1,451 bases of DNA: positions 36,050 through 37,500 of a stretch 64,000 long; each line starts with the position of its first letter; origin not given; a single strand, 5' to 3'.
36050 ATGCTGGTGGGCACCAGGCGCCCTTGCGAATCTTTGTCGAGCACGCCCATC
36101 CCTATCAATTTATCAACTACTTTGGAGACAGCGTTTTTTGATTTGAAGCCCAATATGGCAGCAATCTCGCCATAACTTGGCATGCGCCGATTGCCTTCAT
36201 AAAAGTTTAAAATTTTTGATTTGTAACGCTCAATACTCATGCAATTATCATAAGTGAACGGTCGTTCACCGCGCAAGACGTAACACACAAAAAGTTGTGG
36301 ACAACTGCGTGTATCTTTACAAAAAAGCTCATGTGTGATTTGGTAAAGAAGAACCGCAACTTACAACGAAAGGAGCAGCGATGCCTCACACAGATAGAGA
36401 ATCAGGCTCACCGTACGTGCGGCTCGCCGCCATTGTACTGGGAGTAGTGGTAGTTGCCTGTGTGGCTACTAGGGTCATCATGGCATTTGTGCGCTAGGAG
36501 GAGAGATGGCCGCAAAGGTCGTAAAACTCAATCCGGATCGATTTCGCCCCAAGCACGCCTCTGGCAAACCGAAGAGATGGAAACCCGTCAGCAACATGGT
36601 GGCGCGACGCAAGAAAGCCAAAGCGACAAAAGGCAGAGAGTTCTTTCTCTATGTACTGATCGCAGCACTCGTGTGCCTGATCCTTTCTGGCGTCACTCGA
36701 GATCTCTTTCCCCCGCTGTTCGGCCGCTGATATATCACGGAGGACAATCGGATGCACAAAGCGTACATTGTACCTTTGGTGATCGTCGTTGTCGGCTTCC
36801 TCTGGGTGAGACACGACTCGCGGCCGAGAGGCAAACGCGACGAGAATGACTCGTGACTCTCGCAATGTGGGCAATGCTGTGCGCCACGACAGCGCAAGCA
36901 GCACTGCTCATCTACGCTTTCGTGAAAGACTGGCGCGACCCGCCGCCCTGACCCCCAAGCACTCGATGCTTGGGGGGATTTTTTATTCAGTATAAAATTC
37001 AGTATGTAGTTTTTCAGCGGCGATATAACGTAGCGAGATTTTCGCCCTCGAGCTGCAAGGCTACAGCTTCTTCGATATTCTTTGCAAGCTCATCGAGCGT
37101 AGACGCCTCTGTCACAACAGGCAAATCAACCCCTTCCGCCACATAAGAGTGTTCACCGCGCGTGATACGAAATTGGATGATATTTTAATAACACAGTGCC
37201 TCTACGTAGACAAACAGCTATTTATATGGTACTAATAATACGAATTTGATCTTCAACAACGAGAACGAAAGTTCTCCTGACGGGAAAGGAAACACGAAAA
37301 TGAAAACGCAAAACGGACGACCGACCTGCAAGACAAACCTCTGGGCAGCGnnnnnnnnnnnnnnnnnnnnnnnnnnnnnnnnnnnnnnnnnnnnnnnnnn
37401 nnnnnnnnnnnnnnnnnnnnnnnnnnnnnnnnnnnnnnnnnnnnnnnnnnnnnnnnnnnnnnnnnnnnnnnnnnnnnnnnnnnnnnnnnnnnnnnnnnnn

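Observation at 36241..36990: Cluster of four tiny SD-preceded hydrophobic peptides divergent from lexA and sharing its LexA-box region — candidate SOS-induced membrane toxins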

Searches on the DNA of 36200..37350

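Call 26: search_rna_families(source=window, start=36200, end=37350, threshold=evalue, max_evalue=5)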
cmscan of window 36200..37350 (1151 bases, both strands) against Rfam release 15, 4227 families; matches with E-value up to 5: 3.
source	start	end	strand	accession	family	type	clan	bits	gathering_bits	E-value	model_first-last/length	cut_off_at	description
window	36952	37003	-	RF04178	BTnc005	Gene; sRNA;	-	15.7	174.8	0.83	149-200/205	no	Bacteroides sRNA BTnc005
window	36931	36984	+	RF02399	NsiR1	Gene; sRNA;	-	15.6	39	4.1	1-60/60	no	Nitrogen stress-induced RNA 1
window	36207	36246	+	RF02477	GlsR9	Gene; snRNA; snoRNA; CD-box;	-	15.4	95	3.7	1-79/79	no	Small nucleolar RNA GlsR9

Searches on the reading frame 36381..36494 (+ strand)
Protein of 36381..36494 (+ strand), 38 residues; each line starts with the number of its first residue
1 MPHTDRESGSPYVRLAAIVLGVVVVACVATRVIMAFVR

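Call 9: search_protein_families(library=pfam, max_evalue=0.1, proteins=[window:36381-36494:+])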
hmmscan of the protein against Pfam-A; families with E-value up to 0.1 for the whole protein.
seq(38 aa): 0 families

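Call 24: search_protein_families(library=phrogs, max_evalue=1, proteins=[window:36381-36494:+])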
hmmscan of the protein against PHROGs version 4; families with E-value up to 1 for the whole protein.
seq(38 aa): 0 families

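Call 25: search_protein_families(library=ncbifam, max_evalue=1, proteins=[window:36381-36494:+])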
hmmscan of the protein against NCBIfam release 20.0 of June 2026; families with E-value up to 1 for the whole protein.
seq(38 aa): 0 families

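Call 29: list_cluster_members(proteins=[window:36381-36494:+, window:36752-36853:+, window:36853-36948:+, window:36865-36948:+, window:37300-37863:+, window:35467-35661:-, window:36497-36904:-])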
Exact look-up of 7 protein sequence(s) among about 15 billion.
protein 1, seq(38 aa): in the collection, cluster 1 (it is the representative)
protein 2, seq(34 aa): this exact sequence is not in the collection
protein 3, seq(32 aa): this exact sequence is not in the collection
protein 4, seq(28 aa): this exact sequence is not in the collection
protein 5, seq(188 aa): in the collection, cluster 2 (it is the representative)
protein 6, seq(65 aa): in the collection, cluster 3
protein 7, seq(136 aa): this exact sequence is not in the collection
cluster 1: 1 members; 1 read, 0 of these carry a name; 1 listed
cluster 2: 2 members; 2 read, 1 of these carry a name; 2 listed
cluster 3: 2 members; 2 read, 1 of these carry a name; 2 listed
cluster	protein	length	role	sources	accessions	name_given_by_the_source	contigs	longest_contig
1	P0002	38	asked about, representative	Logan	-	-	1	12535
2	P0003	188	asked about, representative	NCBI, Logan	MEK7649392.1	MAG: hypothetical protein AAB367_00285 [Patescibacteria group bacterium]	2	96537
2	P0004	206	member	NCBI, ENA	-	-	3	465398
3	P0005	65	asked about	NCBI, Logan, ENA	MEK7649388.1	MAG: hypothetical protein AAB367_00265 [Patescibacteria group bacterium]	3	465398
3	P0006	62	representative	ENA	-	-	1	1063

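Call 71: search_protein_families(library=padloc, max_evalue=1, proteins=[window:36381-36494:+])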
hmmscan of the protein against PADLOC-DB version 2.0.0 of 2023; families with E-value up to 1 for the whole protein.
seq(38 aa): 0 families

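Call 85: predict_structure(alignment_id=A4)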
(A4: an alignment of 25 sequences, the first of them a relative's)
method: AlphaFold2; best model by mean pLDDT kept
length: 188 residues; sequences in the alignment: 25
mean_pLDDT: 69.8   pTM: 0.49
mean pLDDT of the five models: 69.8, 69.2, 69.0, 67.6, 67.3
residues with pLDDT >= 90: 54; 70-90: 39; 50-70: 50; < 50: 45
segments of 3 or more residues with pLDDT < 50: 9-11, 38-66
pLDDT, mean of each block of 10 residues (from residue 1): 50 53 73 56 41 41 47 54 52 82 94 94 90 81 73 92 91 92 74
secondary structure, 60 per line:
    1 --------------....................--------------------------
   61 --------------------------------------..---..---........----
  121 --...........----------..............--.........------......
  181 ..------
elements in order: H15-34 E109-116 E126-133 H144-150 E151-157 E160-168 E175-182

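Call 87: fold_search(model_id=the predicted structure, library=pdb)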
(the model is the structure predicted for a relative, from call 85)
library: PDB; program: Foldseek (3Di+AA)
matches with E <= 10: 334; with E <= 0.001: 0
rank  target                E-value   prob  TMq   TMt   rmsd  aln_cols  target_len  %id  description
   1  6kgf_A                2.4e-01  0.25  0.21  0.25  11.9       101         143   14  Crystal structure of CaDoc0917(R16D)-CaCohA2 complex at pH 8.2 (released 2020-07-08)
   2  6kgf_C                2.7e-01  0.18  0.18  0.21  13.7       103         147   14  Crystal structure of CaDoc0917(R16D)-CaCohA2 complex at pH 8.2 (released 2020-07-08)
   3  6kgc_A                3.2e-01  0.20  0.18  0.22  11.8        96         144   14  Crystal structure of CaDoc0917(R49D)-CaCohA2 complex at pH 5.4 (released 2020-07-08)
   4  6kg8_MODEL_1_A        4.0e-01  0.15  0.17  0.20  13.8        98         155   14  Solution structure of CaCohA2 from Clostridium acetobutylicum (released 2020-07-08)
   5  6kge_A                4.6e-01  0.13  0.18  0.22  12.1       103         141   14  Crystal structure of CaDoc0917(R16D)-CaCohA2 complex at pH 5.5 (released 2020-07-08)
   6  9njy_A                5.8e-01  0.23  0.24  0.16   8.9        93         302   12  Terminal two domains of ClfA002 with bound Fab of AZD7745 (released 2025-07-30)
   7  4ru5_A                6.5e-01  0.11  0.18  0.07  10.2        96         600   11  Crystal Structure of the Pseudomonas phage phi297 tailspike gp61 (released 2015-11-18)
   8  9cv7_H                7.4e-01  0.54  0.30  0.44   8.5        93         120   10  LJF-085 Fab in complex with HIV Env ZM233 NFL TD CC3+ trimer (released 2025-05-21)
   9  4ru5_C                7.4e-01  0.18  0.22  0.09   6.3        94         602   14  Crystal Structure of the Pseudomonas phage phi297 tailspike gp61 (released 2015-11-18)
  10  4q56_A                7.8e-01  0.18  0.23  0.35   5.7       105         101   10  Structure of Helix aspersa agglutinin with natural glycosylation and N-acetyl-alpha-D-galactosamine (GalNAc) (released 2015-10-14)
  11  8qks_E                8.3e-01  0.63  0.29  0.52   7.2        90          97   10  Plasmodium falciparum reticulocyte-binding protein homologue 5 (PfRH5) bound to R5.034 (released 2024-07-31)
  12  2vbm_A                8.8e-01  0.12  0.18  0.08  12.6        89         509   17  Tailspike protein of bacteriophage Sf6 complexed with tetrasaccharide (released 2008-04-22)
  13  2vbe                  8.8e-01  0.08  0.15  0.07  13.8        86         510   15  Tailspike protein of bacteriophage Sf6 (released 2008-04-22)
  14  5jq6_A                9.4e-01  0.18  0.24  0.15   8.3        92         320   11  Crystal structure of ClfA in complex with the Fab fragment of Tefibazumab (released 2017-01-18)
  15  4urr_B                9.4e-01  0.08  0.15  0.07  13.9        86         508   15  Tailspike protein of Sf6 bacteriophage bound to Shigella flexneri O- antigen octasaccharide fragment (released 2015-07-15)
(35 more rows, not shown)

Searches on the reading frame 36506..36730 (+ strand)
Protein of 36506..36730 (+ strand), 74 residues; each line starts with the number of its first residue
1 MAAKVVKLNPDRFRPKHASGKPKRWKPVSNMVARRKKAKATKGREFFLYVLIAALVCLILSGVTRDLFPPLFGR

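Call 9: search_protein_families(library=pfam, max_evalue=0.1, proteins=[window:36506-36727:+])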
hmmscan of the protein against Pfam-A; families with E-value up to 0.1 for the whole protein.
seq(74 aa): 0 families

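Call 11: find_encoding_contigs(protein=window:36506-36730:+, flank=5000, max_places=10)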
Protein window:36506-36730:+ (74 aa): 1 contig read that carries it; 1 place shown.
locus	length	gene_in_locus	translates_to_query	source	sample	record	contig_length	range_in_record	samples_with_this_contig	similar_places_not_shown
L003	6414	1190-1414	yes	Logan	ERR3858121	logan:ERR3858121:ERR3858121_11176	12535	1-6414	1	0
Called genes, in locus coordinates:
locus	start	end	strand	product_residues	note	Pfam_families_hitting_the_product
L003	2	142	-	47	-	?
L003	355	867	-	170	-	PF00717:Peptidase_S24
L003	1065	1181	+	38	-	-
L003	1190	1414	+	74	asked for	-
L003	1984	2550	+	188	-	-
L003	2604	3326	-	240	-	PF00657:Lipase_GDSL, PF13472:Lipase_GDSL_2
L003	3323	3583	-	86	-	PF01035:DNA_binding_1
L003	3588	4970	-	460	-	PF00883:Peptidase_M17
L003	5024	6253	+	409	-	PF19293:CdaA_N, PF02457:DAC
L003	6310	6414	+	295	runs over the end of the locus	-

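Call 21: find_homologous_proteins(query=window:36506-36727:+, max_evalue=10)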
Query seq(74 aa) (74 aa): 1 proteins with E <= 10 among 1 candidates.
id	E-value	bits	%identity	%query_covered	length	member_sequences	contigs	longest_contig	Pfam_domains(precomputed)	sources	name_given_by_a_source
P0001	7.2e-42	158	100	100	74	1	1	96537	-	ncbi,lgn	ncbi:MAG: hypothetical protein AAB367_00275 [Patescibacteria group bacterium]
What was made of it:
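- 36506..36730 (+): p2: 74 aa, a 45-aa Lys/Arg/Pro-rich N-terminal domain followed by one C-terminal hydrophobic helix (residues ~46-66). NCBI annotates it as AAB367_00275 (call 21).
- Tried and rejected: p2 against 5.8 billion proteins found only itself (call 21).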

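Call 24: search_protein_families(library=phrogs, max_evalue=1, proteins=[window:36506-36727:+])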
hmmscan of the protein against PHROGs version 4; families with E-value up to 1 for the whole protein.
seq(74 aa): 2 families
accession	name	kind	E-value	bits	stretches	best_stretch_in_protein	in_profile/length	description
phrog_8670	-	unknown function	0.046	14.7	1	32-50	5-22/38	-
phrog_5975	-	unknown function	0.33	11.6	1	31-61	4-34/182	-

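Call 25: search_protein_families(library=ncbifam, max_evalue=1, proteins=[window:36506-36727:+])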
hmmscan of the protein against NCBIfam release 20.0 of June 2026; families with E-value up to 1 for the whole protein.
seq(74 aa): 0 families

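Call 44: search_protein_representatives(protein=window:36506-36727:+)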
Query: 74 residues. Proteins with E-value up to 0.001 (for the whole library): 3; up to 1e-10: 1; up to 1e-30: 1. The best 3 are listed.
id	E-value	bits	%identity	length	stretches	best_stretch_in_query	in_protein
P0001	2.3e-42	157.7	100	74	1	1-74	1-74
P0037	4.7e-08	49.0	46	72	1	1-67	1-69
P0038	1.1e-07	47.8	42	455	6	10-33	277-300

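Call 46: find_encoding_contigs(protein=P0037, flank=6000, max_places=6)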
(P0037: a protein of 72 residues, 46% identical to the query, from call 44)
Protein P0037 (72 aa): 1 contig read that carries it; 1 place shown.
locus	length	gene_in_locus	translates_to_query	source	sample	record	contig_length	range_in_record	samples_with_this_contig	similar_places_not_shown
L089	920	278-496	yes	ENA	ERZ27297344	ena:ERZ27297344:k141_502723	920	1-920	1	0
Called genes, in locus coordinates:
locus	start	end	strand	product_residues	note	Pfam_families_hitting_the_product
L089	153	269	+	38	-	-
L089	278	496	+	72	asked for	-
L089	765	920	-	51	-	?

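Call 64: find_related_loci(query=A3, collection=viral_contigs, flank=3000)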
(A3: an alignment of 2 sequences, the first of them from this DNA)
Query A3 (74 aa) in viral_contigs; peptide patterns used: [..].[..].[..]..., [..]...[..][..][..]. (x = any residue, [..] = any of these).
96 stretches matched a pattern, but none encodes a relative of the query by tblastn (E <= 1e-3).

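Call 65: find_homologous_proteins(query=A3, max_evalue=10)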
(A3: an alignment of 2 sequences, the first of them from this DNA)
Query A3 (2 sequences) (74 aa, profile of the alignment): 2 proteins with E <= 10 among 14 candidates.
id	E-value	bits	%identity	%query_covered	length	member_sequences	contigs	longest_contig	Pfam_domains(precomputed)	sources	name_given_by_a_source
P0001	2.6e-39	151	100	100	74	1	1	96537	-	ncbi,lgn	ncbi:MAG: hypothetical protein AAB367_00275 [Patescibacteria group bacterium]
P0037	1.2e-37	146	44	92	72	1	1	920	-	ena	-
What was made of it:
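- Tried and rejected: A profile of p2 plus P0037 found only those two (call 65).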

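Call 71: search_protein_families(library=padloc, max_evalue=1, proteins=[window:36506-36727:+])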
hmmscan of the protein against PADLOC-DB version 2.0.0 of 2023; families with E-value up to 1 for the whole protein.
seq(74 aa): 0 families

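Call 72: search_solved_structures(query=A3, max_evalue=10)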
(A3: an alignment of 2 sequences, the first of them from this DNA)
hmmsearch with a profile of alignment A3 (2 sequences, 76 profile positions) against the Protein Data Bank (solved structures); distinct sequences matched with E-value up to 10: 4.
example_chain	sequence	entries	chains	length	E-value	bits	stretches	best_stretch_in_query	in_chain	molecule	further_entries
8pju_A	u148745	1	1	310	0.036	17.4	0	23-38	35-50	SAKe6DEtal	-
8tib_A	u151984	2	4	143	0.087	16.2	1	30-73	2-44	DUF973 family protein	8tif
6hrl_A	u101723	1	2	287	0.49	13.8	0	24-41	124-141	Kelch-like protein 17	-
8fjs_A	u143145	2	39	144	1.5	12.3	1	30-73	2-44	Pilin_N domain-containing protein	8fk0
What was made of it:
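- Tried and rejected: PDB sequence search gave nothing (call 72).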

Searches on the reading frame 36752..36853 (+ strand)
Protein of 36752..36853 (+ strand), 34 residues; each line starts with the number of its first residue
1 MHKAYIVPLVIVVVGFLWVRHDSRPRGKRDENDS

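Call 9: search_protein_families(library=pfam, max_evalue=0.1, proteins=[window:36752-36853:+])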
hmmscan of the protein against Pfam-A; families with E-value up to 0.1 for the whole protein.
seq(34 aa): 0 families

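Call 24: search_protein_families(library=phrogs, max_evalue=1, proteins=[window:36752-36853:+])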
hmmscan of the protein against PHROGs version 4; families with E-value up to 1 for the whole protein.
seq(34 aa): 1 family
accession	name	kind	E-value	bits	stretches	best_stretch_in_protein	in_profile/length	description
phrog_12128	-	unknown function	0.13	13.3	1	5-17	3-15/29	-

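Call 25: search_protein_families(library=ncbifam, max_evalue=1, proteins=[window:36752-36853:+])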
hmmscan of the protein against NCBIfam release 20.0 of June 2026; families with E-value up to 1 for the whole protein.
seq(34 aa): 1 family
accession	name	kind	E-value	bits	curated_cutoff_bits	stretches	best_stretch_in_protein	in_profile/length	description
NF045534.1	small_EYxxD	equivalog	0.0053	16.4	29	1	10-29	18-35/37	EYxxD motif small membrane protein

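Call 71: search_protein_families(library=padloc, max_evalue=1, proteins=[window:36752-36853:+])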
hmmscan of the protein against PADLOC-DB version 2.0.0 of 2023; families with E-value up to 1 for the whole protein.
seq(34 aa): 0 families
